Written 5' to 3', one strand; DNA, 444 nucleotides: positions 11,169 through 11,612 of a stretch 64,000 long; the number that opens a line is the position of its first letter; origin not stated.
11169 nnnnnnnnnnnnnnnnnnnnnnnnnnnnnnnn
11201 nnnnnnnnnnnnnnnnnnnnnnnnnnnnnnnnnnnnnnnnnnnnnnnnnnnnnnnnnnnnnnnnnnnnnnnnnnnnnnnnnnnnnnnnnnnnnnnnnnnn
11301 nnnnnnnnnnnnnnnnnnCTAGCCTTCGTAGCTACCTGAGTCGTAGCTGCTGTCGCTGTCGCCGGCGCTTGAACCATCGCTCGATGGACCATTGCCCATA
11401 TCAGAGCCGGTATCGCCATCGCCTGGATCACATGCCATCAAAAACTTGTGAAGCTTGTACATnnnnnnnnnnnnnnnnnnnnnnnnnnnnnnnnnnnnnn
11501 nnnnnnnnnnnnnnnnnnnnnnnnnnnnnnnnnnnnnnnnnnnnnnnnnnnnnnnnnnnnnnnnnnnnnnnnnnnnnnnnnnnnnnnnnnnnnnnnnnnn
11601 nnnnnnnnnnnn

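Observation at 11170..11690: Unannotated 47-aa acidic Asp/Ser/Gly-rich peptide gene with strong SD and long structured leader, directly upstream of the M16 peptidase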

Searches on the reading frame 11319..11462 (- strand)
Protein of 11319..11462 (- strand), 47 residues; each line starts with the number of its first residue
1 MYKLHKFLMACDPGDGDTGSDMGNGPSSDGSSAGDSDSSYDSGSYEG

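Call 7: search_protein_families(library=pfam, proteins=[window:11319-11462:-], max_evalue=0.01)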
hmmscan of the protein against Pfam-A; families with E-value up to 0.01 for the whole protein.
window:11319-11462:- (47 aa): 0 families

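Call 12: find_homologous_proteins(query=window:11322-11462:-, max_evalue=10)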
Query seq(47 aa) (47 aa): 4 proteins with E <= 10 among 4 candidates.
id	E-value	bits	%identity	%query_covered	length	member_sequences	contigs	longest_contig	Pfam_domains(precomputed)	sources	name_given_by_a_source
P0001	8.0e-19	84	88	55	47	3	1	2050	-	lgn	-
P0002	1.0e-15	74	73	55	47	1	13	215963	-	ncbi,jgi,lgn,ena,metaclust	metaclust:\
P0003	1.3e-10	58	74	94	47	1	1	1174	-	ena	-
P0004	1.2e-5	43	57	100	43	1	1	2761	-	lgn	-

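Call 15: find_encoding_contigs(protein=P0002, flank=4000, max_places=6)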
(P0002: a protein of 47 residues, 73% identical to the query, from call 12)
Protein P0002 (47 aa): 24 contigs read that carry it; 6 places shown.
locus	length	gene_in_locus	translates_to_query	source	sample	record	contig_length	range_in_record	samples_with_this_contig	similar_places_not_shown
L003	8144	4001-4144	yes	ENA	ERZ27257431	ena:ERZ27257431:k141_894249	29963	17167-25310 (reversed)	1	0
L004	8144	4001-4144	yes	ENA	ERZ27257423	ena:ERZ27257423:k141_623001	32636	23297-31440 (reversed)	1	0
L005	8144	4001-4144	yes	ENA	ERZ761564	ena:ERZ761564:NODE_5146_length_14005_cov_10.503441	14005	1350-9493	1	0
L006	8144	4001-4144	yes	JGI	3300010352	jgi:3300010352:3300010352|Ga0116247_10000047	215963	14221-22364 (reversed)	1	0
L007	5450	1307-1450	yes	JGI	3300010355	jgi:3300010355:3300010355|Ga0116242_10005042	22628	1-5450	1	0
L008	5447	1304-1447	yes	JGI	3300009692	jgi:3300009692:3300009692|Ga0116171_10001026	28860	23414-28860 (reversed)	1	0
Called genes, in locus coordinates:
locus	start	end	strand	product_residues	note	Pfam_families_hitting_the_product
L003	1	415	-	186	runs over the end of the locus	PF08207:EFP_N, PF01132:EFP, PF09285:Elong-fact-P_C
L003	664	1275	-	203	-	-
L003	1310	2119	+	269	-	PF05697:Trigger_N, PF05698:Trigger_C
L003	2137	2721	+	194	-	PF28175:T4SS_LegC2C7 (faint), PF18904:DUF5660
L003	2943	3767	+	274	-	-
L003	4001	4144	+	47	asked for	-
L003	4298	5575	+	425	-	PF00675:Peptidase_M16, PF05193:Peptidase_M16_C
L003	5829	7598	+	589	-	PF07973:tRNA_SAD, PF00587:tRNA-synt_2b, PF03129:HGTP_anticodon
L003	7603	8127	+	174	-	PF05198:IF3_N, PF00707:IF3_C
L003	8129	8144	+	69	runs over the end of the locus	PF01632:Ribosomal_L35p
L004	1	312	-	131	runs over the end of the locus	PF04480:DUF559, PF18741:MTES_1575 (weak)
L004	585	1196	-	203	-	-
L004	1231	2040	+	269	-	PF05697:Trigger_N, PF05698:Trigger_C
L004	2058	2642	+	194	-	PF28175:T4SS_LegC2C7 (weak), PF18904:DUF5660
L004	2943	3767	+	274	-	-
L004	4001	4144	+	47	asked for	-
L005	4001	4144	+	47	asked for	-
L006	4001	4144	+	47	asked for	-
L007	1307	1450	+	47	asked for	-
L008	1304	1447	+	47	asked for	-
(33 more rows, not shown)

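Call 16: find_encoding_contigs(protein=P0003, flank=4000, max_places=3)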
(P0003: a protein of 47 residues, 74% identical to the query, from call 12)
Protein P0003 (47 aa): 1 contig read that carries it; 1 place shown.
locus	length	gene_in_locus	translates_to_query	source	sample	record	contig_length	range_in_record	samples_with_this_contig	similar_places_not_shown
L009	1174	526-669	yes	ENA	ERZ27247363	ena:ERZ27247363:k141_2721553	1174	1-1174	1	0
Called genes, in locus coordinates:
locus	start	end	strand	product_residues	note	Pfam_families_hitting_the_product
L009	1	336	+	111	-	?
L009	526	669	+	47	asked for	-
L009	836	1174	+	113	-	?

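Call 17: find_encoding_contigs(protein=P0004, flank=4000, max_places=3)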
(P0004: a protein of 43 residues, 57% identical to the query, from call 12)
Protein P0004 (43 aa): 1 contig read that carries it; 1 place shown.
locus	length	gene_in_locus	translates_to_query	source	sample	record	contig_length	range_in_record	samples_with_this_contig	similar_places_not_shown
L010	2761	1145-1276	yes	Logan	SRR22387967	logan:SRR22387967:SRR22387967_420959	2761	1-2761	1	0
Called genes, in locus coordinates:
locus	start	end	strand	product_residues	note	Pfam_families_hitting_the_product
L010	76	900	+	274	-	-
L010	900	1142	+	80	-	-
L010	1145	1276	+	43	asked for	-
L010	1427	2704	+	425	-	PF00675:Peptidase_M16, PF05193:Peptidase_M16_C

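Call 18: find_encoding_contigs(protein=P0001, flank=4000, max_places=3)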
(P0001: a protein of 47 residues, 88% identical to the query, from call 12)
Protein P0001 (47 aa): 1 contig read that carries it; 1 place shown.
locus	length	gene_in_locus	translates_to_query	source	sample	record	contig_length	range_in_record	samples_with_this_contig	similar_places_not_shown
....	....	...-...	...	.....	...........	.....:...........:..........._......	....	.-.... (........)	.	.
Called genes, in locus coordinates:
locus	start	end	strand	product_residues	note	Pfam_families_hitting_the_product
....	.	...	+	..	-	?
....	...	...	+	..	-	-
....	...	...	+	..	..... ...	-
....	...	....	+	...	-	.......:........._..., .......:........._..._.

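Call 44: search_protein_families(library=ncbifam, proteins=[window:11319-11462:-], max_evalue=0.01)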
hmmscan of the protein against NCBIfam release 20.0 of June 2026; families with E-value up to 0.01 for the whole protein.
window:11319-11462:- (47 aa): 0 families

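Call 59: find_homologous_proteins(query=A7, max_evalue=1)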
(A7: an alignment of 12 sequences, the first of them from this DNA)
Query A7 (12 sequences) (47 aa, profile of the alignment): 11 proteins with E <= 1 among 8000 candidates.
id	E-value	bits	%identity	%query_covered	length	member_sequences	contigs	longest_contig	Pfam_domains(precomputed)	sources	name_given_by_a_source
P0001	1.9e-20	90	88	55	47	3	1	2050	-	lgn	-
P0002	5.2e-20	89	73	55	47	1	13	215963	-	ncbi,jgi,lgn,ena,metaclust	metaclust:\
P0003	3.0e-15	74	74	94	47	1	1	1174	-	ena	-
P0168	1.7e-14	71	45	100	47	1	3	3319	-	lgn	-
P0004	3.0e-14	71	57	100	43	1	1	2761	-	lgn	-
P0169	4.4e-13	67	41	100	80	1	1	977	-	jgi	-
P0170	4.9e-10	57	49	100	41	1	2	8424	-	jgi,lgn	-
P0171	1.5e-9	56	58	100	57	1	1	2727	-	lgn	-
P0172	6.0e-5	41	43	100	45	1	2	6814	-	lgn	-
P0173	3.7e-3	35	52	66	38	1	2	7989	-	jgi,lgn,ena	jgi:hypothetical protein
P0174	6.3e-3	34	47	36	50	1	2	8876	-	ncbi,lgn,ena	-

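Call 61: find_encoding_contigs(protein=P0173, flank=4000, max_places=2)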
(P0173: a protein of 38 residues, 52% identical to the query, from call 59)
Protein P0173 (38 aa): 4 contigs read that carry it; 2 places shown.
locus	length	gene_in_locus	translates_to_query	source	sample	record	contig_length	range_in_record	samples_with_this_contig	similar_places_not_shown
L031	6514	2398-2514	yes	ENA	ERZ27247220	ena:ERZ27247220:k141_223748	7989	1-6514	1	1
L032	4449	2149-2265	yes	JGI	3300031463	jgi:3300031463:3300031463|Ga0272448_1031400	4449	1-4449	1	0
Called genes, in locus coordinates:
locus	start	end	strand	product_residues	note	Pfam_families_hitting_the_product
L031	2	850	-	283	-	?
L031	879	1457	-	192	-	-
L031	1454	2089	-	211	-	-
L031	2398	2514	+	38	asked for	-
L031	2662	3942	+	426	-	PF00675:Peptidase_M16, PF05193:Peptidase_M16_C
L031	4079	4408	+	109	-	-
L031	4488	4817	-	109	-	PF00583:Acetyltransf_1, PF13508:Acetyltransf_7, PF13673:Acetyltransf_10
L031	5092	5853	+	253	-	PF03452:Anp1 (weak), PF00535:Glycos_transf_2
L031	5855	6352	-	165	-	PF13673:Acetyltransf_10, PF00583:Acetyltransf_1, PF13508:Acetyltransf_7, PF08445:FR47 (weak)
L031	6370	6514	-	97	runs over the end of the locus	-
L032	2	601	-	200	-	?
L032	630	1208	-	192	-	-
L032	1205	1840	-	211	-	-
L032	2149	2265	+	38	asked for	-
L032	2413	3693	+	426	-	PF00675:Peptidase_M16, PF05193:Peptidase_M16_C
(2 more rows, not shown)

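Call 62: find_encoding_contigs(protein=P0174, flank=4000, max_places=2)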
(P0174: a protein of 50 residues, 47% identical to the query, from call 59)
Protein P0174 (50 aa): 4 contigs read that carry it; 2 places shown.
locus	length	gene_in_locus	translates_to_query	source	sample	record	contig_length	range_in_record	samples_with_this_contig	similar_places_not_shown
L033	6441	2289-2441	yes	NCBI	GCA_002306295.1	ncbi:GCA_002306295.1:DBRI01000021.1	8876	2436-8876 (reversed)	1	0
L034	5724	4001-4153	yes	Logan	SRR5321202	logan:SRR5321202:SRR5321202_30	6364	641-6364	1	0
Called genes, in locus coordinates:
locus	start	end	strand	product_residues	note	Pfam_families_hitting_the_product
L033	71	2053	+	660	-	PF17191:RecG_wedge, PF00270:DEAD, PF04851:ResIII, PF00271:Helicase_C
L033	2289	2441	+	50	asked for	-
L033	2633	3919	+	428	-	PF00675:Peptidase_M16, PF05193:Peptidase_M16_C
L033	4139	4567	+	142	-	PF01029:NusB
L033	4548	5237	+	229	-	PF14622:Ribonucleas_3_3, PF00636:Ribonuclease_3, PF00035:dsrm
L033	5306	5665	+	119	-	PF00886:Ribosomal_S16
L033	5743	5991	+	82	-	PF13083:KH_KhpA-B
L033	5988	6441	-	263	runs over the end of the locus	-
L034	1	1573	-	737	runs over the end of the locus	?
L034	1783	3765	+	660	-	PF17191:RecG_wedge, PF00270:DEAD, PF04851:ResIII, PF00271:Helicase_C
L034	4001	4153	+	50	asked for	-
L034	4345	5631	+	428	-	PF00675:Peptidase_M16, PF05193:Peptidase_M16_C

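Call 63: find_encoding_contigs(protein=P0172, flank=4000, max_places=2)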
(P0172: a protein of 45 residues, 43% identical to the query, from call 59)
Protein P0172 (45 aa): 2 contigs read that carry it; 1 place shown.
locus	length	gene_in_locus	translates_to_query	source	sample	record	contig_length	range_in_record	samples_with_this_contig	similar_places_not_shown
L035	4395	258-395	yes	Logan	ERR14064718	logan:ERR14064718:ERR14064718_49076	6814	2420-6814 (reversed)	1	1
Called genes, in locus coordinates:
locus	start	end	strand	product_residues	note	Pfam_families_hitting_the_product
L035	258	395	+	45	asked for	-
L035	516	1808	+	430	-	PF00675:Peptidase_M16, PF05193:Peptidase_M16_C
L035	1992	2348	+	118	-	PF01029:NusB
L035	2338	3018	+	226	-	PF22935:RM44_endonuclase (faint), PF14622:Ribonucleas_3_3, PF00636:Ribonuclease_3, PF00035:dsrm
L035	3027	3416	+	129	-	PF00886:Ribosomal_S16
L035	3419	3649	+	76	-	PF13083:KH_KhpA-B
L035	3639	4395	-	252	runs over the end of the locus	PF10741:T2SSM_b (weak)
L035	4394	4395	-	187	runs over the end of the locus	-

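Call 97: predict_structure(alignment_id=A11)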
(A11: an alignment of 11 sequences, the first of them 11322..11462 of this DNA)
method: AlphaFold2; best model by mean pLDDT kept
length: 47 residues; sequences in the alignment: 11
mean_pLDDT: 57.9   pTM: 0.16
mean pLDDT of the five models: 57.9, 55.4, 54.2, 54.2, 51.0
residues with pLDDT >= 90: 0; 70-90: 0; 50-70: 46; < 50: 1
segments of 3 or more residues with pLDDT < 50: none
pLDDT, mean of each block of 10 residues (from residue 1): 55 52 59 60 65
secondary structure, 60 per line:
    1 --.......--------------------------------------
elements in order: H3-9

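Call 104: search_protein_families(library=padloc, proteins=[window:11322-11462:-], max_evalue=0.01)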
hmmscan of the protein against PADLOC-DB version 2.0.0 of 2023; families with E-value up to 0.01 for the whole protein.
window:11322-11462:- (47 aa): 0 families

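Call 105: search_protein_families(library=phrogs, proteins=[window:11322-11462:-], max_evalue=0.01)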
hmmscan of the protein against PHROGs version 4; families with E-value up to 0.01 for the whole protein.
window:11322-11462:- (47 aa): 0 families

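Call 106: list_cluster_members(proteins=[window:11322-11462:-, P0002, P0174])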
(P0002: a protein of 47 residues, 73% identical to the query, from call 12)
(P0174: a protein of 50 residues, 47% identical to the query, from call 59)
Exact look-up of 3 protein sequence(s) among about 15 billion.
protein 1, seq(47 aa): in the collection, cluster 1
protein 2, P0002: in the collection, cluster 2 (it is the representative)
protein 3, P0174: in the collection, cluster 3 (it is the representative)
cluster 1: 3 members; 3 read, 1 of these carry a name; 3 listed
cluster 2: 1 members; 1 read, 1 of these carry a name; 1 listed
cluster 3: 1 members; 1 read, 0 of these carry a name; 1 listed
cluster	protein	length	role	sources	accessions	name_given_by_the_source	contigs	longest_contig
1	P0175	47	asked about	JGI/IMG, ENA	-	hypothetical protein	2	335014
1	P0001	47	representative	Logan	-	-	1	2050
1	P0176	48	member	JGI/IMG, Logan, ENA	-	-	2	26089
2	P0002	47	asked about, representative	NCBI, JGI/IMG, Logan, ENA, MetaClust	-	\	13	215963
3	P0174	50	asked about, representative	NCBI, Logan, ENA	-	-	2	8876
